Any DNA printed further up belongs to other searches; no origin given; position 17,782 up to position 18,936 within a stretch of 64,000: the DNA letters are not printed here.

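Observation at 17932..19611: HemD-GAF-ANTAR fusion: an NnaR-like nitrate regulator with an RNA-binding output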

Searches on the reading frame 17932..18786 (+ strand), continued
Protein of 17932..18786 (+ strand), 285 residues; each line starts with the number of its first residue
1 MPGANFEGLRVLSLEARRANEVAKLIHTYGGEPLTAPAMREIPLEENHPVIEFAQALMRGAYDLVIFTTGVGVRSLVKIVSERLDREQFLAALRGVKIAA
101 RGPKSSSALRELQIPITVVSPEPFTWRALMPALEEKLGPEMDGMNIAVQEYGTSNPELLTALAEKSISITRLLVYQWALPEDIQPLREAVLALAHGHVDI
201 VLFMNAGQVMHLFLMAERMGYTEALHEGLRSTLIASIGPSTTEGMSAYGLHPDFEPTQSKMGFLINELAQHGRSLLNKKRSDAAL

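Call 121: get_annotated_region(hit=H9, flank=3000)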
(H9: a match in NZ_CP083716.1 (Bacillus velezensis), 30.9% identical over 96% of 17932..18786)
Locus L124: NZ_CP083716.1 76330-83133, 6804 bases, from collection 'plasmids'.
description: Bacillus velezensis strain DMB05 plasmid pDMB05-1, complete sequence
organism: Bacillus velezensis (NCBI taxid 492670)
taxonomy: Bacteria; Bacillota; Bacilli; Bacillales; Bacillaceae; Bacillus; Bacillus velezensis
host: -; source: cell culture,Meju, fermented soybean brick; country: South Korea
typing (MOB-suite, as given by PLSDB): non-mobilizable
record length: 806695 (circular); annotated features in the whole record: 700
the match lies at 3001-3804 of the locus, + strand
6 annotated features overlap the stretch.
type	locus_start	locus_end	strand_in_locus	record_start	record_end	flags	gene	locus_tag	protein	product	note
CDS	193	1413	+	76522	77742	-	-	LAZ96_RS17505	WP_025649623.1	cytochrome P450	-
CDS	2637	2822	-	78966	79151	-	-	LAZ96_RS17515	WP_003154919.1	hypothetical protein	-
CDS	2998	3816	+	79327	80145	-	-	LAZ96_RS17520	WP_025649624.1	uroporphyrinogen-III synthase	GO:0006780 - uroporphyrinogen III biosynthetic process [Evidence IEA]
CDS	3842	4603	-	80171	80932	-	fetB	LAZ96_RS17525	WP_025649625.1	iron export ABC transporter permease subunit FetB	-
CDS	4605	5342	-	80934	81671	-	-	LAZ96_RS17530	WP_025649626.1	ATP-binding cassette domain-containing protein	-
CDS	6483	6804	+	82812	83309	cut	-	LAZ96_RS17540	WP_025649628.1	cupin domain-containing protein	-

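Call 122: get_annotated_region(hit=H2, flank=3000)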
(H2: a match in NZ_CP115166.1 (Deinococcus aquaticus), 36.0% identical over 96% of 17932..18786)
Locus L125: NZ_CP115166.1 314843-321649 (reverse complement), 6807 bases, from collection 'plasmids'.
description: Deinococcus aquaticus strain PB-314 plasmid pDATS01, complete sequence
organism: Deinococcus aquaticus (NCBI taxid 328692)
taxonomy: Bacteria; Deinococcota; Deinococci; Deinococcales; Deinococcaceae; Deinococcus; Deinococcus aquaticus
host: -; source: Freshwater stream system, activated sludge; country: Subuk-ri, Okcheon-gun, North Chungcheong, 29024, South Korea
typing (MOB-suite, as given by PLSDB): non-mobilizable
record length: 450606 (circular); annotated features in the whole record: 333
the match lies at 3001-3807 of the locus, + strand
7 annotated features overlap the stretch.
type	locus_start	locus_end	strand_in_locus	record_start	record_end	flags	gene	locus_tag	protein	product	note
CDS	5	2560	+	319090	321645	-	nirB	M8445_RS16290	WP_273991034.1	nitrite reductase large subunit NirB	GO:0042128 - nitrate assimilation [Evidence IEA]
CDS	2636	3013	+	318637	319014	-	nirD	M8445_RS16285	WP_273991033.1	nitrite reductase small subunit NirD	-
CDS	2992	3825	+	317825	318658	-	-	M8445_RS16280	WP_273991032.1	uroporphyrinogen-III synthase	GO:0006782 - protoporphyrinogen IX biosynthetic process [Evidence IEA]; GO:0006780 - uroporphyrinogen III biosynthetic ...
CDS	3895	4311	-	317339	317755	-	-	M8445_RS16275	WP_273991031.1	PAS domain S-box protein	-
CDS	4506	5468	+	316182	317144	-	-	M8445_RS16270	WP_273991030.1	iron-siderophore ABC transporter substrate-binding protein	GO:0015891 - siderophore transport [Evidence IEA]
CDS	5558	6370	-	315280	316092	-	-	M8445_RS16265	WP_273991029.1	ABC transporter ATP-binding protein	-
CDS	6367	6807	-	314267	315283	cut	-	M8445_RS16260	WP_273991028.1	iron ABC transporter permease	-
